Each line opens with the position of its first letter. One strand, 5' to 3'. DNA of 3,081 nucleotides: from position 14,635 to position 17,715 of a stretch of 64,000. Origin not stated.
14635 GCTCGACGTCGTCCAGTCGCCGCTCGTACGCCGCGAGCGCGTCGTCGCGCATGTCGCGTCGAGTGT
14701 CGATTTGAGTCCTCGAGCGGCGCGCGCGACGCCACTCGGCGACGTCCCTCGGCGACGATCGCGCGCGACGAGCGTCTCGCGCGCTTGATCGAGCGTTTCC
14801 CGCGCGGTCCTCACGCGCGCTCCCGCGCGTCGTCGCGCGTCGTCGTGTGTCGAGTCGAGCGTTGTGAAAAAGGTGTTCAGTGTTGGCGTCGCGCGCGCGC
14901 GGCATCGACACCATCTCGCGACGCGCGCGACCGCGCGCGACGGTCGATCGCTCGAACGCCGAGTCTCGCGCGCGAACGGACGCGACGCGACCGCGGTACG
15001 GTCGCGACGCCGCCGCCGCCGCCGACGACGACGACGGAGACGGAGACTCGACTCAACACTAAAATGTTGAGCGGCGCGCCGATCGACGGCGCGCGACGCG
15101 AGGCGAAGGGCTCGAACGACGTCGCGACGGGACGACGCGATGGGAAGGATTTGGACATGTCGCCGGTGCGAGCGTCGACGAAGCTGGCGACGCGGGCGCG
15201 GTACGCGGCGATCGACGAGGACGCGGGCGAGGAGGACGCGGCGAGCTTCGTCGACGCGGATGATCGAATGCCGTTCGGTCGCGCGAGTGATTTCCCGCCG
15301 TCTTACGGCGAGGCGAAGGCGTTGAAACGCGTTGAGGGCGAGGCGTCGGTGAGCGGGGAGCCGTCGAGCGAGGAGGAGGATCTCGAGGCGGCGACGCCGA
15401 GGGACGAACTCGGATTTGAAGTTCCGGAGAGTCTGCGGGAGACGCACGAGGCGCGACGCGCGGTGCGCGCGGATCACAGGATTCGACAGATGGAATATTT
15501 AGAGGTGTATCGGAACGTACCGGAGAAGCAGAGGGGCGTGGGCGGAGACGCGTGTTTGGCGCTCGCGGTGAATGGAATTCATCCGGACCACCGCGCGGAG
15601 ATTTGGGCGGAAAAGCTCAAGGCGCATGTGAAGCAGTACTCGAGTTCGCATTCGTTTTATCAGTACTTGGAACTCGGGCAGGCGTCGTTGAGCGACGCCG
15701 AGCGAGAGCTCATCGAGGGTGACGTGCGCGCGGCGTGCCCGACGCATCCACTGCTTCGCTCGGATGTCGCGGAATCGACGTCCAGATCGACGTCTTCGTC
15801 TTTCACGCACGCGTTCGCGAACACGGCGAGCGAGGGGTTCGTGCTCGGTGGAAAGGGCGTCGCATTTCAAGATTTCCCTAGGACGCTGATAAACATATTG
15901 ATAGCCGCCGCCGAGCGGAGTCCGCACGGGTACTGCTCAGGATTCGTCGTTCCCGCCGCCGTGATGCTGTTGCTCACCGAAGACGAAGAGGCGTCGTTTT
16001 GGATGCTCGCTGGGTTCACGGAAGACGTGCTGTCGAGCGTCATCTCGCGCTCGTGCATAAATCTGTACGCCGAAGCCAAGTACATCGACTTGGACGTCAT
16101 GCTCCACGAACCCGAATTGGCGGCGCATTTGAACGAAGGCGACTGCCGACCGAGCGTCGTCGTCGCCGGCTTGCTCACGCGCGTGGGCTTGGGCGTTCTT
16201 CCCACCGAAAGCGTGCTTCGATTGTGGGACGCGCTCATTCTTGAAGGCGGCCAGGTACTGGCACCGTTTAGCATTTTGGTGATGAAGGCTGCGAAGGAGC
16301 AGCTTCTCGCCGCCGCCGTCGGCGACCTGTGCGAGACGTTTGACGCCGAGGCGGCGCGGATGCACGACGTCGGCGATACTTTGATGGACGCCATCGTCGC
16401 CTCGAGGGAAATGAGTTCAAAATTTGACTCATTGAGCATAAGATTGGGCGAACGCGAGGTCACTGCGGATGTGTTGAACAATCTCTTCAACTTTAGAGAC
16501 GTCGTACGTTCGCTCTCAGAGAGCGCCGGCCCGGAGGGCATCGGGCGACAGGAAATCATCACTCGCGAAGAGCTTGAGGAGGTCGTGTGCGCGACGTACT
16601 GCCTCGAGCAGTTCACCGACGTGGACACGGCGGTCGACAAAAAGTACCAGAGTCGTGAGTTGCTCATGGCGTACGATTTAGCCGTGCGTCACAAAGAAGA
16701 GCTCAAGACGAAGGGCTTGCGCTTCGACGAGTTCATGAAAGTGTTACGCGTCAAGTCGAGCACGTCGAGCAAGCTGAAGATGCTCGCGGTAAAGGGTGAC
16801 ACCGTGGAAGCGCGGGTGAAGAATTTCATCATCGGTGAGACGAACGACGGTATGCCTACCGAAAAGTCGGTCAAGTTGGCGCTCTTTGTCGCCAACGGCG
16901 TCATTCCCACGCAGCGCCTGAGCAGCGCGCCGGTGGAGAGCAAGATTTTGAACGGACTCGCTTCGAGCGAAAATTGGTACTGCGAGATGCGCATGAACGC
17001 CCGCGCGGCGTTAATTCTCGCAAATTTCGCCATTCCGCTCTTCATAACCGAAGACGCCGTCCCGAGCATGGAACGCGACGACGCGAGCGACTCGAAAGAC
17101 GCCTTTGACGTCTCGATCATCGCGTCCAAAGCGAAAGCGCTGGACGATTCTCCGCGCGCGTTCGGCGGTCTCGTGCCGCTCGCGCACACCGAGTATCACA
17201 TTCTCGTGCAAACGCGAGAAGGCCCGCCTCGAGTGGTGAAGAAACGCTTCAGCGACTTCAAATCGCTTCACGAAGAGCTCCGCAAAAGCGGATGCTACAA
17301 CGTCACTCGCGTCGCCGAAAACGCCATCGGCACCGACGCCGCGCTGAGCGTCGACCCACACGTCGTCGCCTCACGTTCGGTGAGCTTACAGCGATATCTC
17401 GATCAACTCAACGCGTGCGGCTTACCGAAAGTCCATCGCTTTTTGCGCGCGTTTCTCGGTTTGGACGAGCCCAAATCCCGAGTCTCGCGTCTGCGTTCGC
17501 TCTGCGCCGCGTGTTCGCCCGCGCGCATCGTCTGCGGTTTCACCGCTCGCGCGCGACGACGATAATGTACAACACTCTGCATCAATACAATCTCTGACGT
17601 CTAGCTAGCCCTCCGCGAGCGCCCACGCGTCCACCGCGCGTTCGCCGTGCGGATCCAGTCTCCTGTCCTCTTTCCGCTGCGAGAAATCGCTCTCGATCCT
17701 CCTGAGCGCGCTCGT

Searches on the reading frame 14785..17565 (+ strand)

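Call 18: search_protein_families(library=pfam, proteins=[window:14785-17565:+], max_evalue=0.00001)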
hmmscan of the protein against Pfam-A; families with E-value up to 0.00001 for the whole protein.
window:14785-17565:+ (926 aa): 2 families
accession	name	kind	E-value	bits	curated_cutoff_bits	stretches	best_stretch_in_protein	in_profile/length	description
PF00566.25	RabGAP-TBC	-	9.6e-21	74.9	25.2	1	366-508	71-216/216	Rab-GTPase-TBC domain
PF23436.1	RabGap-TBC_2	-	1.2e-06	28.8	27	1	382-516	19-154/214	RabGAP TBC domain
